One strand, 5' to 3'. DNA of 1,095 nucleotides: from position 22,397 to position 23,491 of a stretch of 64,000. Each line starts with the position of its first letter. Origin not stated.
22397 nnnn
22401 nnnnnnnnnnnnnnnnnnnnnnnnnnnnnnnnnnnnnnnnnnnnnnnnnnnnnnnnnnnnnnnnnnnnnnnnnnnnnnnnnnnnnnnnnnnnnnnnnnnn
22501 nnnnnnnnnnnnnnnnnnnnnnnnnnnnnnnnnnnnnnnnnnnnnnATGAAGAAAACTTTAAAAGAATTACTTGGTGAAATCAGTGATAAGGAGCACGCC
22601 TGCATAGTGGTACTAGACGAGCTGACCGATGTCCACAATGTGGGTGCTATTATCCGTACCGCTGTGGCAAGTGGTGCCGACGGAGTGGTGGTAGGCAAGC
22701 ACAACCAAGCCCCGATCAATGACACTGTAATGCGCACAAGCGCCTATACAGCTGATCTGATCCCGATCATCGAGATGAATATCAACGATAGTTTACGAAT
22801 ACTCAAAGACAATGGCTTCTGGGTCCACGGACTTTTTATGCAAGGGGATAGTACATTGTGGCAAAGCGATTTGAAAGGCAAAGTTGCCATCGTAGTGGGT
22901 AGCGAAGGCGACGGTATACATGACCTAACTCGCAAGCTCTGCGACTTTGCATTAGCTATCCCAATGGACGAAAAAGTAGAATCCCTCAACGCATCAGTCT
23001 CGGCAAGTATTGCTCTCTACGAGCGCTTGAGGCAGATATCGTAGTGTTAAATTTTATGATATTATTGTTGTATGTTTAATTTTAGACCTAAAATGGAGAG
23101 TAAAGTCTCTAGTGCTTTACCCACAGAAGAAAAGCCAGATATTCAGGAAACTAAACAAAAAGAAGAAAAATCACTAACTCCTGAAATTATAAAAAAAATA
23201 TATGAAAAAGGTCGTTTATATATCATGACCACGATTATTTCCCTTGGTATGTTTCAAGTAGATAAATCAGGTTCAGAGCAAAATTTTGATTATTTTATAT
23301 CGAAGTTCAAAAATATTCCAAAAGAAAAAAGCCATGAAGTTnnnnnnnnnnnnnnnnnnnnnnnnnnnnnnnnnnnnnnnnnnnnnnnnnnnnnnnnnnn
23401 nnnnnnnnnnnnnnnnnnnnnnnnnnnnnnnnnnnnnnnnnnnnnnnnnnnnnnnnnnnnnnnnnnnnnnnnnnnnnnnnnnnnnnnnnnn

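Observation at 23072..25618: AT-rich 848-aa orphan protein with a C-terminal caspase/CHAT-like His…Cys core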

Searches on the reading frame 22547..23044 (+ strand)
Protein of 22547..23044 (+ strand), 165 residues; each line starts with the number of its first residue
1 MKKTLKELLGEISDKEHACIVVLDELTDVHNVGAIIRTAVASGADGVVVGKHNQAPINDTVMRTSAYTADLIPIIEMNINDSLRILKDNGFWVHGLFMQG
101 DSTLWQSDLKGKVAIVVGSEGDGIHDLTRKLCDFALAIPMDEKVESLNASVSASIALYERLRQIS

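Call 6: search_protein_families(library=pfam, proteins=[window:22547-23044:+], max_evalue=0.01)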
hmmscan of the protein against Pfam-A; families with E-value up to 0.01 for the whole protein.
window:22547-23044:+ (165 aa): 1 family
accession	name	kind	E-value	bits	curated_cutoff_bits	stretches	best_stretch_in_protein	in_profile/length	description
PF00588.24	SpoU_methylase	-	2.4e-36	125.4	29.7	1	20-158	3-142/142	SpoU rRNA Methylase family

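Call 103: find_homologous_proteins(query=window:22547-23041:+, max_evalue=1e-20)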
Query window:22547-23041:+ (165 aa): 1641 proteins with E <= 1e-20 among 2078 candidates; the best 120 are listed.
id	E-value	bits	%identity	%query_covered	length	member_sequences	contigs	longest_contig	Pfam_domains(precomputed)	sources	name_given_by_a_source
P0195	9.7e-93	326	92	100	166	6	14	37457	PF00588.25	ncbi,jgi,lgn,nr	ncbi:MAG: rRNA (guanosine2251-2-O)-methyltransferase [Patescibacteria group bacterium]|jgi:23S rRNA 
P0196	2.3e-90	319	89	100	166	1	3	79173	PF00588.25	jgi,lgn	jgi:23S rRNA (guanosine2251-2'-O)-methyltransferase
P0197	9.5e-86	304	84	100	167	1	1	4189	PF00588.25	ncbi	-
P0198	1.7e-83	296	83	100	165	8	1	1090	PF00588.25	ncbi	-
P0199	2.7e-82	292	81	100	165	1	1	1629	PF00588.25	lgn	-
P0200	1.8e-81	290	81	100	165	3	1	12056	PF00588.25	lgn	-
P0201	1.6e-80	287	79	100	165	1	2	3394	PF00588.25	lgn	-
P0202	7.0e-80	285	79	100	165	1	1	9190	PF00588.25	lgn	-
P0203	1.3e-79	284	76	100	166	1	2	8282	PF00588.25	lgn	-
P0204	6.2e-79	281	77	100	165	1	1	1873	PF00588.25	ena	-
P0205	9.7e-79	281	77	100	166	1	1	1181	PF00588.25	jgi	jgi:23S rRNA (guanosine2251-2'-O)-methyltransferase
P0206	1.5e-78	280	74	100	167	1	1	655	PF00588.25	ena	-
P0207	2.5e-77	276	77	100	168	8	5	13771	PF00588.25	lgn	-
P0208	2.7e-77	276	75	100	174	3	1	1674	PF00588.25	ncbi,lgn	-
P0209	6.4e-76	272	73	98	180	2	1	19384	PF00588.25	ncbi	-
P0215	3.3e-74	266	72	100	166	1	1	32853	PF00588.25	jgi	jgi:23S rRNA (guanosine2251-2'-O)-methyltransferase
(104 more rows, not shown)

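Call 104: find_encoding_contigs(protein=P0195, flank=6000, max_places=3)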
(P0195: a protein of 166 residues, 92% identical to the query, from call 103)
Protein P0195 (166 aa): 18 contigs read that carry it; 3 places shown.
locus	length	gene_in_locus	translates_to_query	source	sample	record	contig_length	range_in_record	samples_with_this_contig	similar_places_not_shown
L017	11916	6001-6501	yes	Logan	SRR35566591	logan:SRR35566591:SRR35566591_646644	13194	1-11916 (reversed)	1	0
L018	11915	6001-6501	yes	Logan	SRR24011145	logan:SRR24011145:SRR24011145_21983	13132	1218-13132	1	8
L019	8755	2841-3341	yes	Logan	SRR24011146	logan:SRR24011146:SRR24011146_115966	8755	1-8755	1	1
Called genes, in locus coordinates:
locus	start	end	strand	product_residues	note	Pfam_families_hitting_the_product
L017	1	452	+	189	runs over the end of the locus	PF03193:RsgA_GTPase (faint), PF02421:FeoB_N, PF01926:MMR_HSR1, PF00009:GTP_EFTU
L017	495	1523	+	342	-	PF01594:AI-2E_transport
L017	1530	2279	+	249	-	PF22435:MRM3-like_sub_bind, PF00588:SpoU_methylase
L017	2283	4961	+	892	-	PF00690:Cation_ATPase_N, PF00122:E1-E2_ATPase, PF00702:Hydrolase, PF13246:Cation_ATPase, PF00689:Cation_ATPase_C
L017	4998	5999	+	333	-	PF01595:CNNM, PF00571:CBS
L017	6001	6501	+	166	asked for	PF00588:SpoU_methylase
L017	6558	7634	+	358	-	PF01471:PG_binding_1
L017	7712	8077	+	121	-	PF05514:HR_lesion (faint), PF07681:DoxX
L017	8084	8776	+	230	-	PF00590:TP_methylase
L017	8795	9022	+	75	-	-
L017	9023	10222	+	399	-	PF13200:DUF4015, PF14871:GHL6 (faint)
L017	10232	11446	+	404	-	PF00595:PDZ, PF13180:PDZ_2, PF17820:PDZ_6, PF03572:Peptidase_S41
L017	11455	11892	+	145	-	PF01281:Ribosomal_L9_N, PF03948:Ribosomal_L9_C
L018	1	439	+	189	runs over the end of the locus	PF03193:RsgA_GTPase (faint), PF02421:FeoB_N, PF01926:MMR_HSR1, PF00009:GTP_EFTU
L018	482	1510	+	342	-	PF01594:AI-2E_transport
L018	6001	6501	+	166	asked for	PF00588:SpoU_methylase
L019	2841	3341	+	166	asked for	PF00588:SpoU_methylase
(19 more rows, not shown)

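Call 105: find_encoding_contigs(protein=P0196, flank=6000, max_places=2)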
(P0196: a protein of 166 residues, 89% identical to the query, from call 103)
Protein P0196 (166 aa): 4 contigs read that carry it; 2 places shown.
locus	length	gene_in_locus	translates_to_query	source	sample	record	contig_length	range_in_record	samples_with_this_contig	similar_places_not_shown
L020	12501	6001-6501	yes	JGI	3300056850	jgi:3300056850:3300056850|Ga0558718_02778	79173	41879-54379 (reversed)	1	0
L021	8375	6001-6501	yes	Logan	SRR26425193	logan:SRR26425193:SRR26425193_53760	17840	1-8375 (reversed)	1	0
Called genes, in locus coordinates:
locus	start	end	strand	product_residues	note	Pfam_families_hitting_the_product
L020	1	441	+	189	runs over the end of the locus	PF03193:RsgA_GTPase (faint), PF02421:FeoB_N, PF01926:MMR_HSR1, PF00009:GTP_EFTU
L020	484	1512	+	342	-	PF01594:AI-2E_transport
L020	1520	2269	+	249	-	PF22435:MRM3-like_sub_bind, PF08032:SpoU_sub_bind (weak), PF00588:SpoU_methylase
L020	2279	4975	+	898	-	PF00690:Cation_ATPase_N, PF00122:E1-E2_ATPase, PF13246:Cation_ATPase, PF00702:Hydrolase, PF00689:Cation_ATPase_C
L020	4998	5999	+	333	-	PF01595:CNNM, PF00571:CBS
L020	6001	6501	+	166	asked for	PF00588:SpoU_methylase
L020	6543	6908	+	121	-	PF05514:HR_lesion (faint), PF07681:DoxX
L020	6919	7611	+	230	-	PF00590:TP_methylase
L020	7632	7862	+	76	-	-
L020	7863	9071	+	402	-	PF13200:DUF4015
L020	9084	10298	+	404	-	PF00595:PDZ, PF13180:PDZ_2, PF17820:PDZ_6, PF03572:Peptidase_S41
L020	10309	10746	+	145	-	PF01281:Ribosomal_L9_N, PF03948:Ribosomal_L9_C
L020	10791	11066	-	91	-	PF01016:Ribosomal_L27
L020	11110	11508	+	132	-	PF02805:Ada_Zn_binding (weak)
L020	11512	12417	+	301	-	PF00188:CAP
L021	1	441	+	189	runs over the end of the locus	PF03193:RsgA_GTPase (faint), PF02421:FeoB_N, PF01926:MMR_HSR1, PF00009:GTP_EFTU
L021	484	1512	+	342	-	PF01594:AI-2E_transport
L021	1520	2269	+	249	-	PF22435:MRM3-like_sub_bind, PF08032:SpoU_sub_bind (weak), PF00588:SpoU_methylase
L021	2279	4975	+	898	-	PF00690:Cation_ATPase_N, PF00122:E1-E2_ATPase, PF13246:Cation_ATPase, PF00702:Hydrolase, PF00689:Cation_ATPase_C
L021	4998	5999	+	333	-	PF01595:CNNM, PF00571:CBS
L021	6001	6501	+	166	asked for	PF00588:SpoU_methylase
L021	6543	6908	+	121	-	PF05514:HR_lesion (faint), PF07681:DoxX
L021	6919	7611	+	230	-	PF00590:TP_methylase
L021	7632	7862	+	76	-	-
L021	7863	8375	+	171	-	?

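Call 106: find_encoding_contigs(protein=P0215, flank=6000, max_places=2)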
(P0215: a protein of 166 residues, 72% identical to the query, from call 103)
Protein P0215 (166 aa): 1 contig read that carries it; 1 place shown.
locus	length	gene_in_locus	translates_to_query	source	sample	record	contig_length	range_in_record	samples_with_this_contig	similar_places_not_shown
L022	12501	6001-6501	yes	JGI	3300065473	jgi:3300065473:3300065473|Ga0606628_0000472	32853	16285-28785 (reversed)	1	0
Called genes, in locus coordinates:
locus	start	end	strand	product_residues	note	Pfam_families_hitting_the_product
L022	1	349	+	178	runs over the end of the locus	PF23477:zf_Tbcl_2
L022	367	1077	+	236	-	PF00160:Pro_isomerase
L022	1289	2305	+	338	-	PF01594:AI-2E_transport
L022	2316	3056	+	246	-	PF22435:MRM3-like_sub_bind, PF00588:SpoU_methylase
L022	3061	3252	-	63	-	-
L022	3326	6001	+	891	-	PF00690:Cation_ATPase_N, PF00122:E1-E2_ATPase, PF13246:Cation_ATPase, PF00702:Hydrolase, PF00689:Cation_ATPase_C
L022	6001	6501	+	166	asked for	PF00588:SpoU_methylase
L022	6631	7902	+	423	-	PF01946:Thi4 (weak), PF00070:Pyr_redox (faint), PF00890:FAD_binding_2 (weak), PF01494:FAD_binding_3 (weak), PF03486:HI0933_like, PF12831:FAD_oxidored, PF13738:Pyr_redox_3 (weak), PF22780:HI0933_like_1st, +3 more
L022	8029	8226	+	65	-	-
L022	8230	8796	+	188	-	PF00717:Peptidase_S24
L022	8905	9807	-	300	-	PF00188:CAP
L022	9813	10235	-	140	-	-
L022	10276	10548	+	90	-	PF01016:Ribosomal_L27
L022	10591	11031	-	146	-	PF01281:Ribosomal_L9_N, PF03948:Ribosomal_L9_C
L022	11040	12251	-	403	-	PF22694:CtpB_N-like (faint), PF00595:PDZ, PF13180:PDZ_2 (weak), PF17820:PDZ_6, PF03572:Peptidase_S41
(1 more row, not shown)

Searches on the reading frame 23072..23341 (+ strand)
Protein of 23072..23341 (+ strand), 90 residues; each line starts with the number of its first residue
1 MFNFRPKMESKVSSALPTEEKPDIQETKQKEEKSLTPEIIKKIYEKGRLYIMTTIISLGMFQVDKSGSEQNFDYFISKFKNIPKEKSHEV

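Call 99: search_protein_families(library=pfam, proteins=[window:23072-23341:+], max_evalue=10)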
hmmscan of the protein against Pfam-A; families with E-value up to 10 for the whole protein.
seq(90 aa): 1 family
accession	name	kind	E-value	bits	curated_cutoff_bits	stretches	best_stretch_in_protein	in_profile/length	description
PF18988.5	DUF5721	-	0.0041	17.3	25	1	31-79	89-140/149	Family of unknown function (DUF5721)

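Call 100: search_protein_families(library=ncbifam, proteins=[window:23072-23341:+], max_evalue=10)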
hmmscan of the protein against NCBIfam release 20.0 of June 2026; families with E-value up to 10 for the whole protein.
seq(90 aa): 0 families
